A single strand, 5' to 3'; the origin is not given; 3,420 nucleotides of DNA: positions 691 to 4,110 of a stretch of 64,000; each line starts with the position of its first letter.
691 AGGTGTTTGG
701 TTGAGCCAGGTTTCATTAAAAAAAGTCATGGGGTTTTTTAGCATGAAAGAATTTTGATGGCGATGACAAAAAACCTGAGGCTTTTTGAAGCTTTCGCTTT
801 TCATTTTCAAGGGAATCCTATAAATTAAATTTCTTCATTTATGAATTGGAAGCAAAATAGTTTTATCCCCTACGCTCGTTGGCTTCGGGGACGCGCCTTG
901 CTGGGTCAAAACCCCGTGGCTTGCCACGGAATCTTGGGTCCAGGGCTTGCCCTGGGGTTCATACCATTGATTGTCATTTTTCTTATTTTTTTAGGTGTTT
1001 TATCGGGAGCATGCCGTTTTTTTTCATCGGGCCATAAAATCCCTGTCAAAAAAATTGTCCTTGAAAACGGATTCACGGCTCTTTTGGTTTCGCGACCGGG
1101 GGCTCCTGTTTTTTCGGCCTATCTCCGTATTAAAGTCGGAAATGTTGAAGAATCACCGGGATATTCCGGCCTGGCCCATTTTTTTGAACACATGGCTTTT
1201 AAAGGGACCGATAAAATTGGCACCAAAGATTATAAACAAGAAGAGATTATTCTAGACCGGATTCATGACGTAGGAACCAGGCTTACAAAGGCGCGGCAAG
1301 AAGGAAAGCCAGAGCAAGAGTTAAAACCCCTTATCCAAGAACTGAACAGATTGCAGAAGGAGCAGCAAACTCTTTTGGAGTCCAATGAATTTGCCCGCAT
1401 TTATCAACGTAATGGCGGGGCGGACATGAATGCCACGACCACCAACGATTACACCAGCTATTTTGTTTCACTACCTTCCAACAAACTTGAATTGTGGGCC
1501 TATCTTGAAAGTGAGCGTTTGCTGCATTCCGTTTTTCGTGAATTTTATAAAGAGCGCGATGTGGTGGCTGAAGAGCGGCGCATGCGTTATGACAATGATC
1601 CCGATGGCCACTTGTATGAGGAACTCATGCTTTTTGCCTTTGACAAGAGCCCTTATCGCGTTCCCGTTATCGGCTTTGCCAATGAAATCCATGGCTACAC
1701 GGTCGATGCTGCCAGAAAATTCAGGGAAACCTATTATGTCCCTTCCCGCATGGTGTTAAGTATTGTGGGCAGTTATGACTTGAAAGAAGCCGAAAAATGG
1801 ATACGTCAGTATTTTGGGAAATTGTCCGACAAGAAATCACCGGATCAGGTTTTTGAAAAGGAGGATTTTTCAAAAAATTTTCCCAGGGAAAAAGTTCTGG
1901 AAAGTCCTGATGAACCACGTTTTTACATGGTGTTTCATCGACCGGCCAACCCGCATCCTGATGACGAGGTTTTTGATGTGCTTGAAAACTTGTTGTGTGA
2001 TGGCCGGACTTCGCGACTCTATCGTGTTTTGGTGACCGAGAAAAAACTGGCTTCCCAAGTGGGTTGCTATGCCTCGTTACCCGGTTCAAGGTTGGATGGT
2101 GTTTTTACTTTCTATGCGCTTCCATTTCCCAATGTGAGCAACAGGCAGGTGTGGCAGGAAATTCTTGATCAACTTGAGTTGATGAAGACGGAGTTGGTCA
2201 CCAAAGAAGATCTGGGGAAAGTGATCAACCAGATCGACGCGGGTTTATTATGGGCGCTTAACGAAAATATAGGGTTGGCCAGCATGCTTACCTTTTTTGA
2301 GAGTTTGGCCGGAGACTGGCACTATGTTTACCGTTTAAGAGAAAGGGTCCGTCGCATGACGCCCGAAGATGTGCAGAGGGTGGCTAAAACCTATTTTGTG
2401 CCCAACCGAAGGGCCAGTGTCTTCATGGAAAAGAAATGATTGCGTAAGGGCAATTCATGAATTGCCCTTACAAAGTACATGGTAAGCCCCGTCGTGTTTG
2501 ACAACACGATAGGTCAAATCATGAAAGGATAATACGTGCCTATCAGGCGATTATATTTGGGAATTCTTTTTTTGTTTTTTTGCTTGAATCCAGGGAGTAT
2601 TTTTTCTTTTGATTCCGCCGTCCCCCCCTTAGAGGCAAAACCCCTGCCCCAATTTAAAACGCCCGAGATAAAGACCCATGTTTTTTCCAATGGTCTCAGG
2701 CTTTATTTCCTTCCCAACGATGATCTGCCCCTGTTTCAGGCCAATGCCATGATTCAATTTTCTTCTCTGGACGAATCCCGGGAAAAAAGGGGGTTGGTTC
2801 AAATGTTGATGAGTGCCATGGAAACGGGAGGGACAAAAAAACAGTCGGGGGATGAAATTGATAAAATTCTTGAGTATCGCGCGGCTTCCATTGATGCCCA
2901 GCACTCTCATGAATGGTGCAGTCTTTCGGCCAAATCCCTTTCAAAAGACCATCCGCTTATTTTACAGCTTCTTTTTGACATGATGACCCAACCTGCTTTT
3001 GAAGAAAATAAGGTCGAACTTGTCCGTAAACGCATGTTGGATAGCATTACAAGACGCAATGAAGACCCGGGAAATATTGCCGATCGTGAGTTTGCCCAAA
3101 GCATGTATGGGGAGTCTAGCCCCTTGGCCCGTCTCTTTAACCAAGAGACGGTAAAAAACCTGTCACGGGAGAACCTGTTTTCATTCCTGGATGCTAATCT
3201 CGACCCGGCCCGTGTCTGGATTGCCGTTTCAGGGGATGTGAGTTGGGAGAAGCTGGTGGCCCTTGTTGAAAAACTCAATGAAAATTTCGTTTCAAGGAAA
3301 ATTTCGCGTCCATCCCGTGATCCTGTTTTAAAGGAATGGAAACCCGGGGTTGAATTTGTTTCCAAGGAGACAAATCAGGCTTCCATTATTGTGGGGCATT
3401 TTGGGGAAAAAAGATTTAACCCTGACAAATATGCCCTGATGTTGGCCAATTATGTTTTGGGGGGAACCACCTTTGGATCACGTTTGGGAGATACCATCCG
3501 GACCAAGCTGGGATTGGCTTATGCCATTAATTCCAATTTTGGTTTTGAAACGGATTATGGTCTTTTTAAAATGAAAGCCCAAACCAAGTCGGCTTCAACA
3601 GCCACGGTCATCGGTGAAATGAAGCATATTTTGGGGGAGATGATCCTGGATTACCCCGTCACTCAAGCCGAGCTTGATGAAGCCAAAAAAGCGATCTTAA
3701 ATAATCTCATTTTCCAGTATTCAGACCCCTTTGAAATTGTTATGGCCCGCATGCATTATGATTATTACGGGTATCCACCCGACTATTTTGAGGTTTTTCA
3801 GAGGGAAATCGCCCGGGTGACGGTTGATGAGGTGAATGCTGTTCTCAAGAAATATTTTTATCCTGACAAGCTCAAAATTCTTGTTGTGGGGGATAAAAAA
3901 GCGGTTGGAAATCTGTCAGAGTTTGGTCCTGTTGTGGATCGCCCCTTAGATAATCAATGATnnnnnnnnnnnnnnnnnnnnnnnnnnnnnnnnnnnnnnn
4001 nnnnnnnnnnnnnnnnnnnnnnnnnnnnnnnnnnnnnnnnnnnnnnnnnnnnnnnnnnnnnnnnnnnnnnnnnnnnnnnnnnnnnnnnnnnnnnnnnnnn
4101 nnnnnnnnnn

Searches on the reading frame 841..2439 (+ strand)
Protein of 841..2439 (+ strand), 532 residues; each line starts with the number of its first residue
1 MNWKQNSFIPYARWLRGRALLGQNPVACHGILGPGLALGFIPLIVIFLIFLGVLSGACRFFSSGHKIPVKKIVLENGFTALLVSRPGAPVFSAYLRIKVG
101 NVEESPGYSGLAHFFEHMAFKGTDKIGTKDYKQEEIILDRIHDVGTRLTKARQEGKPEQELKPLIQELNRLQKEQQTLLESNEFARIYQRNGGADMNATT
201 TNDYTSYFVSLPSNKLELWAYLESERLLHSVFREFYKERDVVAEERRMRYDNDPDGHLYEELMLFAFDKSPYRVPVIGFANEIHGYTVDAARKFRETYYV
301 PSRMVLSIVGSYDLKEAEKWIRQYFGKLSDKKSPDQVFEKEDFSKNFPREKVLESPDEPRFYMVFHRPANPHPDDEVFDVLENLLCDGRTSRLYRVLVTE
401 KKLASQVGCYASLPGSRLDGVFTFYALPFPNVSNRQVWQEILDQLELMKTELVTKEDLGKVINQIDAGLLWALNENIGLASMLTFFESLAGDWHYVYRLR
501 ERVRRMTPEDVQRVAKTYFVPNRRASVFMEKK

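Call 69: search_protein_families(library=pfam, proteins=[window:841-2439:+], max_evalue=0.00001)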
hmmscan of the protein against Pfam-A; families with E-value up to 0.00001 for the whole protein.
window:841-2439:+ (532 aa): 2 families
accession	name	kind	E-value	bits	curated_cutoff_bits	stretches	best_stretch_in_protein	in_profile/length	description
PF05193.26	Peptidase_M16_C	-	1.8e-31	109.8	23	1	287-464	3-180/181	Peptidase M16 inactive domain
PF00675.25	Peptidase_M16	-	6.4e-16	59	22.3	1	81-131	3-53/149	Insulinase (Peptidase family M16)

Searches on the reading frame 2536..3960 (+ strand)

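Call 69: search_protein_families(library=pfam, proteins=[window:2536-3960:+], max_evalue=0.00001)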
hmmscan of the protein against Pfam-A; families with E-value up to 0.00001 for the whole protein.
window:2536-3960:+ (474 aa): 2 families
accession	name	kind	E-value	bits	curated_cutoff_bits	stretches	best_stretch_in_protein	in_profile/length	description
PF05193.26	Peptidase_M16_C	-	3e-26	92.8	23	1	208-386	1-180/181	Peptidase M16 inactive domain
PF00675.25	Peptidase_M16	-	1.7e-09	38.2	22.3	1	73-188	19-133/149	Insulinase (Peptidase family M16)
